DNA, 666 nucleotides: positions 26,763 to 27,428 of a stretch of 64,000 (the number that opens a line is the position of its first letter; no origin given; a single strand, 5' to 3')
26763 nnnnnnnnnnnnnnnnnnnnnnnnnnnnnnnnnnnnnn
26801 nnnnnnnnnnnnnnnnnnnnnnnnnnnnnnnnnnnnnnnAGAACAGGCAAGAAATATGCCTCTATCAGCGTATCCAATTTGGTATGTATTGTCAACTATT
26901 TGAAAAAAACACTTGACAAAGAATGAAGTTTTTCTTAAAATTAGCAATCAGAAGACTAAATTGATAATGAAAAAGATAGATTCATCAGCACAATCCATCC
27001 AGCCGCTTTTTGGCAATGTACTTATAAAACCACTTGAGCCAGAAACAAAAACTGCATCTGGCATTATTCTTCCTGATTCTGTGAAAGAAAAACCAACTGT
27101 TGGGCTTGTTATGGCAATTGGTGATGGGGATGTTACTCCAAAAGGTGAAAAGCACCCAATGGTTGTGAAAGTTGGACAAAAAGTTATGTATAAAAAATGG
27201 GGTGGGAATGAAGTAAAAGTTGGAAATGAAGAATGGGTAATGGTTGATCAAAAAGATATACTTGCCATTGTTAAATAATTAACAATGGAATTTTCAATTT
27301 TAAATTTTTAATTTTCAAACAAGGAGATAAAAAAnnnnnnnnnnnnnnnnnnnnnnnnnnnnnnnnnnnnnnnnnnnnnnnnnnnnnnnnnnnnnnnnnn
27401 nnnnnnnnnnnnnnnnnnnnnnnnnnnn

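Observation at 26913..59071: Complete HrcA regulon in one window, driven by a variant CIRCE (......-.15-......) with non-canonical inner arms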

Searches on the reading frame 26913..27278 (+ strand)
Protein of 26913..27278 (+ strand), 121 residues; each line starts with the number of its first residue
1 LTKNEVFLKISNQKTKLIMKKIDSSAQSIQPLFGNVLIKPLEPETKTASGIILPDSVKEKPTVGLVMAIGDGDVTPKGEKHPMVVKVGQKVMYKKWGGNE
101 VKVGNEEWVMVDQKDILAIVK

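Call 8: search_protein_families(library=pfam, proteins=[window:26913-27278:+], max_evalue=0.01)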
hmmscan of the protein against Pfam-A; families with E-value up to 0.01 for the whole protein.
window:26913-27278:+ (121 aa): 1 family
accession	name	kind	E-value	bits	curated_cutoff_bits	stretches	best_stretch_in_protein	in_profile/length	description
PF00166.26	Cpn10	-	2.5e-31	108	21.1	1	29-120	2-93/93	Chaperonin 10 Kd subunit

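Call 26: find_related_loci(query=window:26970-27275:+, collection=metagenome_contigs, flank=4000)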
Query window:26970-27275:+ (102 aa) in metagenome_contigs; peptide patterns used: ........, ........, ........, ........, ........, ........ (x = any residue, [..] = any of these).
600 stretches matched a pattern (row limit reached: there are more); 460 encode a relative of the query (tblastn E <= 1e-3); the best 80 are kept; 80 distinct loci.
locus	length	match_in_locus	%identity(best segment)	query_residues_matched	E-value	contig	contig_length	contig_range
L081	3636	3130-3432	76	2-102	2e-48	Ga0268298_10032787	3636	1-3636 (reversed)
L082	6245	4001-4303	72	2-102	2e-48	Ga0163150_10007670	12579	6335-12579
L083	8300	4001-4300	72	2-101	2e-47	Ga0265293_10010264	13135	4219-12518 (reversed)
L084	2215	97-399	75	1-101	1e-47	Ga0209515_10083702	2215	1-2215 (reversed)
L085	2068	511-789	82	9-101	9e-47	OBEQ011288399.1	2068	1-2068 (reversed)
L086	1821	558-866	74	1-102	7e-47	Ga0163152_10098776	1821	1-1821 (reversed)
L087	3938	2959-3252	76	5-102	2e-46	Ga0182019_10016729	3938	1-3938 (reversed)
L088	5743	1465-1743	77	9-101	1e-45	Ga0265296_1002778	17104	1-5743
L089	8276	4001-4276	79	10-101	6e-45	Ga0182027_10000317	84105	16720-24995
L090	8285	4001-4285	77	8-102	4e-45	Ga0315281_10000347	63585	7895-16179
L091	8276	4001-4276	79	10-101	4e-45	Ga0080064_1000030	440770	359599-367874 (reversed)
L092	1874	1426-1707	79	9-102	1e-45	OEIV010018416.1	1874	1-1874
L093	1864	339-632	72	4-101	4e-45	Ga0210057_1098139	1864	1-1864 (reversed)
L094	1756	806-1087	78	9-102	3e-45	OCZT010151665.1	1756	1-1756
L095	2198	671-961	74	5-101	6e-45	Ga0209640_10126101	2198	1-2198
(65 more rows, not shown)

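Call 60: search_protein_families(library=ncbifam, proteins=[window:26967-27275:+], max_evalue=0.001)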
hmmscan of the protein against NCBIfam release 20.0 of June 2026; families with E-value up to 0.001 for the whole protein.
window:26967-27275:+ (103 aa): 15 families
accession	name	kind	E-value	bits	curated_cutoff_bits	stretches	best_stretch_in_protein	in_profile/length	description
NF001530.0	PRK00364.1-6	equivalog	3.4e-32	110.4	136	1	3-103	3-103/104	co-chaperone GroES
NF001531.0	PRK00364.2-2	subfamily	2.1e-29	101.4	96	1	10-103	2-94/94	co-chaperone GroES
NF001533.0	PRK00364.2-4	subfamily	2.9e-29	100.9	99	1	9-102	4-97/98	co-chaperone GroES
NF001534.0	PRK00364.2-5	equivalog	5e-28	97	120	1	11-103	2-94/94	co-chaperone GroES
NF001527.0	PRK00364.1-2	subfamily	1.1e-27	96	120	1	10-103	2-95/96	co-chaperone GroES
NF001529.0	PRK00364.1-5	subfamily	6e-26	90.4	133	1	11-102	3-94/95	co-chaperone GroES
NF011106.0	PRK14533.1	equivalog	8.6e-22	76.8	128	1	11-102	3-89/91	co-chaperonin GroES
NF001532.0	PRK00364.2-3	equivalog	1.1e-21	76.7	130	1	12-102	3-93/94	co-chaperone GroES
NF001537.0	PRK00364.3-3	equivalog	2.8e-21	75.5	109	1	11-103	3-86/86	co-chaperone GroES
NF001538.0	PRK00364.3-4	equivalog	1.1e-18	67.1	142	1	9-102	4-90/92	co-chaperone GroES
NF001526.0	PRK00364.1-1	subfamily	3.8e-18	65.5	130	1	10-102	2-95/96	co-chaperone GroES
NF001539.0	PRK00364.3-5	equivalog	1.4e-15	57.2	122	1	11-102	3-89/91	co-chaperone GroES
NF001535.0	PRK00364.3-1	equivalog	2.2e-14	53.6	215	1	11-102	3-89/118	co-chaperone GroES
NF001528.0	PRK00364.1-4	equivalog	1.1e-13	51.1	119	1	11-103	2-94/95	co-chaperone GroES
NF001536.0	PRK00364.3-2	equivalog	1.9e-10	40.7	147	1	10-103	2-100/109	co-chaperone GroES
